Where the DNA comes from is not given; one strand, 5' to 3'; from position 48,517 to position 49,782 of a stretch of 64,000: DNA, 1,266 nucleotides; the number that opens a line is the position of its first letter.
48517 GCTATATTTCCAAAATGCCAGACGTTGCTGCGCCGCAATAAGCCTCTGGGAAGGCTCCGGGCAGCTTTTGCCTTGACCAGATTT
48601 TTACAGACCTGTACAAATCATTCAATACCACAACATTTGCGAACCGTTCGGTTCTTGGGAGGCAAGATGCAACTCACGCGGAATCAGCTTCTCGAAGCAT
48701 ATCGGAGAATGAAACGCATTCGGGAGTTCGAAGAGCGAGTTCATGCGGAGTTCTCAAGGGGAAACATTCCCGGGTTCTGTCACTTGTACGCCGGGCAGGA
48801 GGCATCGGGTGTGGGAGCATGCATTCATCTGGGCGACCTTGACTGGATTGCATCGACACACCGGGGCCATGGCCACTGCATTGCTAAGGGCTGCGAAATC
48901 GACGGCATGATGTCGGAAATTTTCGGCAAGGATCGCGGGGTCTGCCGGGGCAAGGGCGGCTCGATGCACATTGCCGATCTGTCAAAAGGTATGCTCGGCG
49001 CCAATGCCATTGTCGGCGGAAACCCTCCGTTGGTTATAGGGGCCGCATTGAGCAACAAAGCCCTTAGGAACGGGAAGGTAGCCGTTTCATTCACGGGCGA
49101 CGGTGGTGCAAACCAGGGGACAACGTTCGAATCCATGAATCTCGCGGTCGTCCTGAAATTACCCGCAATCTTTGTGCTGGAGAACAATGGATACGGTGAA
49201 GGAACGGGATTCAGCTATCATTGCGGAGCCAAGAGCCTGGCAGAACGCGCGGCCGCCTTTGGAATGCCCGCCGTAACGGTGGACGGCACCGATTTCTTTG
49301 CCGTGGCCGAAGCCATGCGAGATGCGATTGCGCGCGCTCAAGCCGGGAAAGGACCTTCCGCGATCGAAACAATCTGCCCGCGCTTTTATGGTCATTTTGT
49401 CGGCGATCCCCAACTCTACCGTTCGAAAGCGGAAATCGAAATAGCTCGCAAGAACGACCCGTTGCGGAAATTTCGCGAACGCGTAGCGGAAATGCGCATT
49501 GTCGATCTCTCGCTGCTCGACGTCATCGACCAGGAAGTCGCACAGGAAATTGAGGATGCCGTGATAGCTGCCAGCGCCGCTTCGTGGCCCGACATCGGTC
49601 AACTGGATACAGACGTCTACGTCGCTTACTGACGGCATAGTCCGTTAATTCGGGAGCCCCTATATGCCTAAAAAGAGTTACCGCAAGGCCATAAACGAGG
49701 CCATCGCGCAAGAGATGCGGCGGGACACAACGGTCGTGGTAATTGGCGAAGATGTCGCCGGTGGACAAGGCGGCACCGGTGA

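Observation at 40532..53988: Cassette B: twin Rieske oxygenases, twin Cys-less CMD/AhpD proteins and an AcoABC complex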

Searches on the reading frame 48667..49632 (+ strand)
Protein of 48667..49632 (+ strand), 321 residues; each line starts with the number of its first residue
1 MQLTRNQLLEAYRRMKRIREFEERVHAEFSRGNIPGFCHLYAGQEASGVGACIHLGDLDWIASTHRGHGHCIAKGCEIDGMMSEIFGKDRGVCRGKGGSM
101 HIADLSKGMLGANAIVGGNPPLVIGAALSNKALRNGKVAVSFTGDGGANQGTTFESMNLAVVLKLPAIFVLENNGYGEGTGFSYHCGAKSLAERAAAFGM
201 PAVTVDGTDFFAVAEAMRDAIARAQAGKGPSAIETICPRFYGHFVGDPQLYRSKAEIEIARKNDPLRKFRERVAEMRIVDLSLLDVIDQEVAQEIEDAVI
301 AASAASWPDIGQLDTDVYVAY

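Call 32: search_solved_structures(query=window:48688-49632:+, max_evalue=1e-10)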
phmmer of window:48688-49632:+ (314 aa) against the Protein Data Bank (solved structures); distinct sequences matched with E-value up to 1e-10: 28.
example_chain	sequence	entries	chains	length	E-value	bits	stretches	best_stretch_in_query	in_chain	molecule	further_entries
3exf_A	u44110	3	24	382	2.4e-57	197.9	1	2-311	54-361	Pyruvate dehydrogenase E1 component subunit alpha, somatic form, mitochondrial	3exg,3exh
1ni4_A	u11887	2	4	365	2.4e-57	197.8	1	2-311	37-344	Pyruvate dehydrogenase E1 component: Alpha subunit | Pyruvate dehydrogenase E1 component subunit alpha, somatic form, mitochondrial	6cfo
3exe_A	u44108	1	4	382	2.5e-57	197.8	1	2-311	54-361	Pyruvate dehydrogenase E1 component subunit alpha, somatic form, mitochondrial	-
2ozl_A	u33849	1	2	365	3.3e-57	197.4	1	2-311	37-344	Pyruvate dehydrogenase E1 component alpha subunit, somatic form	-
6cer_A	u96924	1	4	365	6.3e-57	196.5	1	2-311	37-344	Pyruvate dehydrogenase E1 component subunit alpha, somatic form, mitochondrial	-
3exi_A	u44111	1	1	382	6.5e-57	196.4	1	2-311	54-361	Pyruvate dehydrogenase E1 component subunit alpha, somatic form, mitochondrial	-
1um9_A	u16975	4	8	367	2.2e-36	129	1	4-294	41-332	2-oxo acid dehydrogenase alpha subunit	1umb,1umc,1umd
3dva_A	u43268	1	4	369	4.4e-33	118.2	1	3-295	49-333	Pyruvate dehydrogenase E1 component subunit alpha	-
1w85_A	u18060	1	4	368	8.2e-33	117.3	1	3-295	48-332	PYRUVATE DEHYDROGENASE E1 COMPONENT, ALPHA SUBUNIT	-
3duf_A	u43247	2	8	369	8.3e-33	117.3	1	3-295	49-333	Pyruvate dehydrogenase E1 component subunit alpha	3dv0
1w88_A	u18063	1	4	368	1.6e-32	116.4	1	3-295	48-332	PYRUVATE DEHYDROGENASE E1 COMPONENT, ALPHA SUBUNIT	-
1dtw_A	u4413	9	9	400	7e-25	91.2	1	2-265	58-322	BRANCHED-CHAIN ALPHA-KETO ACID DEHYDROGENASE ALPHA SUBUNIT | 2-OXOISOVALERATE DEHYDROGENASE ALPHA SUBUNIT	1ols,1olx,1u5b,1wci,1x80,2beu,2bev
1x7w_A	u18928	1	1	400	8.8e-25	90.9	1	2-265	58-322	2-oxoisovalerate dehydrogenase alpha subunit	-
1x7y_A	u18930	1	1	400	8.8e-25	90.9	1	2-265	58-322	2-oxoisovalerate dehydrogenase alpha subunit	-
1x7x_A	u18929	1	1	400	8.8e-25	90.9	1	2-265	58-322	2-oxoisovalerate dehydrogenase alpha subunit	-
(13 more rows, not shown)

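Call 55: search_dna_similar(query=window:48667-49632:+, collection=plasmids, mode=protein, max_rows=25, max_evalue=1e-40)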
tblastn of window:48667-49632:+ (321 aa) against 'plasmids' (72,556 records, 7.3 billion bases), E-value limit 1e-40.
Records with a match: 334; places in all: 404; records where one place covers at least 80% of the query: 331.
Best place of each record, by identity: 60-80% 23; <60% 311.
By first word of the organism name: Azospirillum 25; Sphingobium 20; Rhodococcus 18; Acinetobacter 17; Rhizobium 17; Sinorhizobium 17; Paracoccus 16; Enterococcus 14; Phaeobacter 14; Novosphingobium 12; and 71 more.
By predicted mobility (MOB-suite, as given by PLSDB): non-mobilizable 225; conjugative 62; mobilizable 47.
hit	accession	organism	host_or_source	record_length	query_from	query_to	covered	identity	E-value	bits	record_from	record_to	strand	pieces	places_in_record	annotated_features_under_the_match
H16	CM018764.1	Acinetobacter baumannii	Homo sapiens,cerebrospinal fluid of ...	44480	1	321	100%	64.9%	2e-129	414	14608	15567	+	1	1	ABC transporter substrate-binding protein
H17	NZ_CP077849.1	Acinetobacter baumannii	Homo sapiens,Rectal swab_P28_BU14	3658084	1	321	100%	64.9%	2e-129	414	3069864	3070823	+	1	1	none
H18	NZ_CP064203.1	Acinetobacter baumannii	Homo sapiens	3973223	1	321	100%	64.9%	2e-129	414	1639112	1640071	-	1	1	none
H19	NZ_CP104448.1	Acinetobacter baumannii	Homo sapiens,sputum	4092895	1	321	100%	64.9%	2e-129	414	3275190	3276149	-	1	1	none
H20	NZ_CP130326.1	Acinetobacter variabilis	soil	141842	1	321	100%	63.0%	2e-131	419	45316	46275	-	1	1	thiamine pyrophosphate-dependent dehydrogenase E1 component subunit ...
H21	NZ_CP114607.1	Acinetobacter sp. YWS30-1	soil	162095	1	321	100%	63.0%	2e-131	419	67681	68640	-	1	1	thiamine pyrophosphate-dependent dehydrogenase E1 component subunit ...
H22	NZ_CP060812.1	Acinetobacter variabilis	-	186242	1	321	100%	63.0%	2e-131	419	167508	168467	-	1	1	thiamine pyrophosphate-dependent dehydrogenase E1 component subunit ...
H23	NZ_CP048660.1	Acinetobacter piscicola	Pig,feces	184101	1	321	100%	63.0%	2e-131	419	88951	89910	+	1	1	thiamine pyrophosphate-dependent dehydrogenase E1 component subunit ...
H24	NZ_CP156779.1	Acinetobacter sp. ANC 7951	cattle,whole organism,cattle feces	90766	1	321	100%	63.0%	7e-131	417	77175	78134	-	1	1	thiamine pyrophosphate-dependent dehydrogenase E1 component subunit ...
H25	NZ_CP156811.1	Acinetobacter sp. ANC 7454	cattle,Whole organism,cattle feces, ...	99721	1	321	100%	63.0%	7e-131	417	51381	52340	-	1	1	thiamine pyrophosphate-dependent dehydrogenase E1 component subunit ...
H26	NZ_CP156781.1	Acinetobacter sp. ANC 7933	cattle,whole organism,cattle feces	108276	1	321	100%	63.0%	7e-131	417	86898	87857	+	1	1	thiamine pyrophosphate-dependent dehydrogenase E1 component subunit ...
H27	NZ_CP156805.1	Acinetobacter sp. ANC 7881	cattle,whole organism,cattle feces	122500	1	321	100%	63.0%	7e-131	417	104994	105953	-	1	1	thiamine pyrophosphate-dependent dehydrogenase E1 component subunit ...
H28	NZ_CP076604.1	Acinetobacter schindleri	cell culture,marine mud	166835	1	321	100%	63.0%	8e-131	417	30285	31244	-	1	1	thiamine pyrophosphate-dependent dehydrogenase E1 component subunit ...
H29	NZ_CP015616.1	Acinetobacter schindleri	cell culture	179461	1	321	100%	63.0%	8e-131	417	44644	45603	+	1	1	thiamine pyrophosphate-dependent dehydrogenase E1 component subunit ...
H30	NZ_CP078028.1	Acinetobacter variabilis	whole organism,alcohol foam dispenser ...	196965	1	321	100%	63.0%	8e-131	417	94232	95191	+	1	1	thiamine pyrophosphate-dependent dehydrogenase E1 component subunit ...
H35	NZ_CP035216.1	Klebsiella michiganensis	Homo sapiens,Rectal Swab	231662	1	321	100%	60.9%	2e-124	399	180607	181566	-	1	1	thiamine pyrophosphate-dependent dehydrogenase E1 component subunit ...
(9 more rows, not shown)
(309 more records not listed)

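Call 56: get_annotated_region(hit=H35, flank=7000)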
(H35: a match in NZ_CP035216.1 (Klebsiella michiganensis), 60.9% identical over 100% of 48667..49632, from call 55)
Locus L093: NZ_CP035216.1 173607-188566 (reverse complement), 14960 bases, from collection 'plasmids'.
description: Klebsiella michiganensis strain M82255 plasmid pKOCBH-B, complete sequence
organism: Klebsiella michiganensis (NCBI taxid 1134687)
taxonomy: Bacteria; Pseudomonadota; Gammaproteobacteria; Enterobacterales; Enterobacteriaceae; Klebsiella; Klebsiella michiganensis
host: -; source: Homo sapiens,Rectal Swab; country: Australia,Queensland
typing (MOB-suite, as given by PLSDB): conjugative; replicon IncFIB,IncFII,rep_cluster_2183; relaxase MOBF,MOBF; mating-pair formation MPF_F
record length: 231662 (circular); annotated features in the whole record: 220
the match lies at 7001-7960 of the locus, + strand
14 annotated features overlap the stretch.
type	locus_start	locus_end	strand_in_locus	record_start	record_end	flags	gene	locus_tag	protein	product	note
CDS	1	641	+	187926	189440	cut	-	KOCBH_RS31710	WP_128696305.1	amidase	-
CDS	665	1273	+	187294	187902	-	nthA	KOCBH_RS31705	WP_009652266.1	nitrile hydratase subunit alpha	GO:0050898 - nitrile metabolic process [Evidence IEA]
CDS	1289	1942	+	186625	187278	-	nthB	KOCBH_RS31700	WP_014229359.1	nitrile hydratase subunit beta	GO:0050898 - nitrile metabolic process [Evidence IEA]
CDS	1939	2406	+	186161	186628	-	-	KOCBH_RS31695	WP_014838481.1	nitrile hydratase accessory protein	GO:0050898 - nitrile metabolic process [Evidence IEA]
CDS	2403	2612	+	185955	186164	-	-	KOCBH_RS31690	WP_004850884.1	CbtB-domain containing protein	-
CDS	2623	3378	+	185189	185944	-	-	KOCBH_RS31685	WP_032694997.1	CbtA family protein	-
CDS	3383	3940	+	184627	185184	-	-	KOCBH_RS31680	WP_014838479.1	histidine phosphatase family protein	-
CDS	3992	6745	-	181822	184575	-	-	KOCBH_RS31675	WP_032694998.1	LuxR C-terminal-related transcriptional regulator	GO:0006355 - regulation of DNA-templated transcription [Evidence IEA]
CDS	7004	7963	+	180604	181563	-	-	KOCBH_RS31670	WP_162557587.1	thiamine pyrophosphate-dependent dehydrogenase E1 component subunit alpha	-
CDS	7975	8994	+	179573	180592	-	-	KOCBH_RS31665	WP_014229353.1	alpha-ketoacid dehydrogenase subunit beta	-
CDS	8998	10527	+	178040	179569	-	-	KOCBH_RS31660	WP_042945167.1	2-oxo acid dehydrogenase subunit E2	-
CDS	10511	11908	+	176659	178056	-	lpdA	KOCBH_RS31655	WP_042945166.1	dihydrolipoyl dehydrogenase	GO:0045454 - cell redox homeostasis [Evidence IEA]; GO:0051068 - dihydrolipoamide metabolic process [Evidence IEA]; ...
CDS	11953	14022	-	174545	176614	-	glgX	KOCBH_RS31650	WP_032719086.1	glycogen debranching protein GlgX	GO:0005980 - glycogen catabolic process [Evidence IEA]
CDS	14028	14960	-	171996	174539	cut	treY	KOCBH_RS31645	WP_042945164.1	malto-oligosyltrehalose synthase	GO:0005992 - trehalose biosynthetic process [Evidence IEA]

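Call 60: search_dna_similar(query=window:48667-49632:+, collection=plasmids, mode=protein, max_rows=45, max_evalue=1e-60, rows=spread)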
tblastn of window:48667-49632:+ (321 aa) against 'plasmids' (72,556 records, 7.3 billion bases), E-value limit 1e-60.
Records with a match: 204; places in all: 246; records where one place covers at least 80% of the query: 204.
Best place of each record, by identity: 60-80% 23; <60% 181.
By first word of the organism name: Acinetobacter 17; Rhizobium 14; Enterococcus 14; Phaeobacter 12; Clostridioides 12; Paracoccus 11; Novosphingobium 10; Sinorhizobium 10; Mycetohabitans 9; Shinella 8; and 43 more.
By predicted mobility (MOB-suite, as given by PLSDB): non-mobilizable 139; conjugative 40; mobilizable 25.
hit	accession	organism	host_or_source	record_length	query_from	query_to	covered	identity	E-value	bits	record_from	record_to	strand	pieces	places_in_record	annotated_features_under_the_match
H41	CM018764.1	Acinetobacter baumannii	Homo sapiens,cerebrospinal fluid of ...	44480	1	321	100%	64.9%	2e-129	414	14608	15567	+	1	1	ABC transporter substrate-binding protein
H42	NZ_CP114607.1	Acinetobacter sp. YWS30-1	soil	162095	1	321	100%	63.0%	2e-131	419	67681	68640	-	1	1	thiamine pyrophosphate-dependent dehydrogenase E1 component subunit ...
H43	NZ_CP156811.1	Acinetobacter sp. ANC 7454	cattle,Whole organism,cattle feces, ...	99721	1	321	100%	63.0%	7e-131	417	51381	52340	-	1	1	thiamine pyrophosphate-dependent dehydrogenase E1 component subunit ...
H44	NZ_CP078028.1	Acinetobacter variabilis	whole organism,alcohol foam dispenser ...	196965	1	321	100%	63.0%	8e-131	417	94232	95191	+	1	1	thiamine pyrophosphate-dependent dehydrogenase E1 component subunit ...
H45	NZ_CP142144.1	Rhodococcus sp. PD04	mixed culture,Industrial wastewater ...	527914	1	321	100%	61.2%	1e-121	391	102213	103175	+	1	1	thiamine pyrophosphate-dependent dehydrogenase E1 component subunit ...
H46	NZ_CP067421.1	Skermanella sp. TT6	Homo sapiens,single cell,skin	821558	1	321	100%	59.3%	2e-114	370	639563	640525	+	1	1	thiamine pyrophosphate-dependent dehydrogenase E1 component subunit ...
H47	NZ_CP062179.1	Mycetohabitans endofungorum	Rhizopus microsporus,bacterial ...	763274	2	321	100%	58.9%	9e-118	380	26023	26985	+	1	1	thiamine pyrophosphate-dependent dehydrogenase E1 component subunit ...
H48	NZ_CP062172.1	Mycetohabitans rhizoxinica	Rhizopus microsporus,bacterial ...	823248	2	321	100%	58.6%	7e-117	377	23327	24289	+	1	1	thiamine pyrophosphate-dependent dehydrogenase E1 component subunit ...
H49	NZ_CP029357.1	Azospirillum thermophilum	cell culture,hot spring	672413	3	321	99%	56.9%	3e-108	353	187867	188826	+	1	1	thiamine pyrophosphate-dependent dehydrogenase E1 component subunit ...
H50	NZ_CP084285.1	Caballeronia zhejiangensis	Anasa tristis,Cell culture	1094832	1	321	100%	56.2%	1e-109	356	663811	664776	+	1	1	none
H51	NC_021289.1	Caballeronia insecticola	-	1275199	1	321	100%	55.9%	7e-109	354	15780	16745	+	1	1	none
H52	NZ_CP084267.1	Caballeronia sp. Lep1P3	Leptoglossus zonatus,Cell culture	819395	1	321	100%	55.6%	3e-109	355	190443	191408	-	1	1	thiamine pyrophosphate-dependent dehydrogenase E1 component subunit ...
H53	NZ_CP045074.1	Paracoccus kondratievae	genome assembly,the fermentation ...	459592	3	321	99%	55.9%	3e-110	358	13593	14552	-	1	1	thiamine pyrophosphate-dependent dehydrogenase E1 component subunit ...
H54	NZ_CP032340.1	Azospirillum brasilense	soil sample,Agricultural field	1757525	3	321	99%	55.6%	9e-108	351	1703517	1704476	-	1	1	none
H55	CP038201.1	Paracoccus ferrooxidans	single cell,bioreactor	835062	1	321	100%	55.0%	2e-108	353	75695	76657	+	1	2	thiamine pyrophosphate-dependent dehydrogenase E1 component subunit ...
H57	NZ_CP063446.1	Novosphingobium sp. ES2-1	mixed culture,activated sludge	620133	1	321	100%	54.0%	2e-106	348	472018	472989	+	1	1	thiamine pyrophosphate-dependent dehydrogenase E1 component subunit ...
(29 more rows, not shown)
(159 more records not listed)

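Call 61: get_annotated_region(hit=H42, flank=6000)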
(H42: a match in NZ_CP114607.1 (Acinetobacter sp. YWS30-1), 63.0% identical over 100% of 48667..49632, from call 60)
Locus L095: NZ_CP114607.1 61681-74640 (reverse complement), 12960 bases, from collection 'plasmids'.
description: Acinetobacter sp. YWS30-1 plasmid pYWS30-1-1, complete sequence
organism: Acinetobacter sp. YWS30-1 (NCBI taxid 2996862)
taxonomy: Bacteria; Pseudomonadota; Gammaproteobacteria; Moraxellales; Moraxellaceae; Acinetobacter; Acinetobacter sp. YWS30-1
host: -; source: soil; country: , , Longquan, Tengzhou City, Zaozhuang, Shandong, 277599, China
typing (MOB-suite, as given by PLSDB): mobilizable; replicon IncFIA,IncFIC,rep_cluster_1656; relaxase MOBP
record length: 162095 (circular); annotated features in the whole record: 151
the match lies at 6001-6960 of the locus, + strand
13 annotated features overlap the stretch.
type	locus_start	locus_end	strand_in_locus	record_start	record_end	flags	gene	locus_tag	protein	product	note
CDS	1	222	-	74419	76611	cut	-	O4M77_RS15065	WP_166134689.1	PhoX family phosphatase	-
CDS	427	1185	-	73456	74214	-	tatC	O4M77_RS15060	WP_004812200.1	twin-arginine translocase subunit TatC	GO:0015628 - protein secretion by the type II secretion system [Evidence IEA]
CDS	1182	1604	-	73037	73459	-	tatB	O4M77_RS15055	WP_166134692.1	Sec-independent protein translocase protein TatB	GO:0015628 - protein secretion by the type II secretion system [Evidence IEA]; GO:0015031 - protein transport [Evidence ...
CDS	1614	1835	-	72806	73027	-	-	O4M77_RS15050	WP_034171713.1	Sec-independent protein translocase subunit TatA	-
CDS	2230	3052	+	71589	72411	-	-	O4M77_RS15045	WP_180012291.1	IS5 family transposase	-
CDS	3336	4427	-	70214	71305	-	-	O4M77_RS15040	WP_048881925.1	hypothetical protein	-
CDS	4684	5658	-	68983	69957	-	lipA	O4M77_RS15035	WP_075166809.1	lipoyl synthase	GO:0009107 - lipoate biosynthetic process [Evidence IEA]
CDS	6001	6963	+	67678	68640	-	-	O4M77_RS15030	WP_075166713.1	thiamine pyrophosphate-dependent dehydrogenase E1 component subunit alpha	-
CDS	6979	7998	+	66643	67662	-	-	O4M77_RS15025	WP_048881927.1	alpha-ketoacid dehydrogenase subunit beta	-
CDS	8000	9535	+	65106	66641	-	-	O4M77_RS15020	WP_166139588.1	2-oxo acid dehydrogenase subunit E2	-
CDS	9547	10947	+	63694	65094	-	lpdA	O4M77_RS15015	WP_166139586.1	dihydrolipoyl dehydrogenase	GO:0045454 - cell redox homeostasis [Evidence IEA]; GO:0051068 - dihydrolipoamide metabolic process [Evidence IEA]; ...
CDS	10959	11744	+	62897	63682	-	-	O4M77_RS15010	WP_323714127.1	acetoin reductase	GO:0045150 - acetoin catabolic process [Evidence IEA]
CDS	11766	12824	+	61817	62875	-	-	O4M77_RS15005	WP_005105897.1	2,3-butanediol dehydrogenase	-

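Call 62: get_annotated_region(hit=H45, flank=8000)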
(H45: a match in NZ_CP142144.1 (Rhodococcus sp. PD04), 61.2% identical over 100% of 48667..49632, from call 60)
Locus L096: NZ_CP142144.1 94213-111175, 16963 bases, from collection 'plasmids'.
description: Rhodococcus sp. PD04 plasmid unnamed1, complete sequence
organism: Rhodococcus sp. PD04 (NCBI taxid 3109594)
taxonomy: Bacteria; Actinomycetota; Actinomycetes; Mycobacteriales; Nocardiaceae; Rhodococcus; Rhodococcus sp. PD04
host: -; source: mixed culture,Industrial wastewater from a coking plant; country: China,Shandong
typing (MOB-suite, as given by PLSDB): non-mobilizable
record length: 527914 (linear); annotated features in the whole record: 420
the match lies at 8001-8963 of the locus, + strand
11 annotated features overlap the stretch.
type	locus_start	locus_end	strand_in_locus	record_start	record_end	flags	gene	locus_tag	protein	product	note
CDS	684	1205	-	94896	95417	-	-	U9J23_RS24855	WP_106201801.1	FBP domain-containing protein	-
CDS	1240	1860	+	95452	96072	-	-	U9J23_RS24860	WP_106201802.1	TetR/AcrR family transcriptional regulator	-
CDS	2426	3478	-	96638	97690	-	-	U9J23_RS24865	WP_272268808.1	2,3-butanediol dehydrogenase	-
CDS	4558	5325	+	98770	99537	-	-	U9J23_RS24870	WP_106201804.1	acetoin reductase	GO:0045150 - acetoin catabolic process [Evidence IEA]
CDS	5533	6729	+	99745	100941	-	-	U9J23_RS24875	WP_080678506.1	GAF domain-containing protein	-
CDS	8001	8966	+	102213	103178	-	-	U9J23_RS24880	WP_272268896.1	thiamine pyrophosphate-dependent dehydrogenase E1 component subunit alpha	-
CDS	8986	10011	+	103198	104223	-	-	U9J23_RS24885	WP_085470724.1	alpha-ketoacid dehydrogenase subunit beta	-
CDS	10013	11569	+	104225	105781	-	-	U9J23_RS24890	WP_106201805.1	2-oxo acid dehydrogenase subunit E2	-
CDS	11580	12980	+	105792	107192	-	lpdA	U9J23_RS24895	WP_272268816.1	dihydrolipoyl dehydrogenase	GO:0045454 - cell redox homeostasis [Evidence IEA]; GO:0051068 - dihydrolipoamide metabolic process [Evidence IEA]; ...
CDS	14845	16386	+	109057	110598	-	istA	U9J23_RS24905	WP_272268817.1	IS21 family transposase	-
CDS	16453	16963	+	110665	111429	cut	istB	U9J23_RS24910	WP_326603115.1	IS21-like element helper ATPase IstB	-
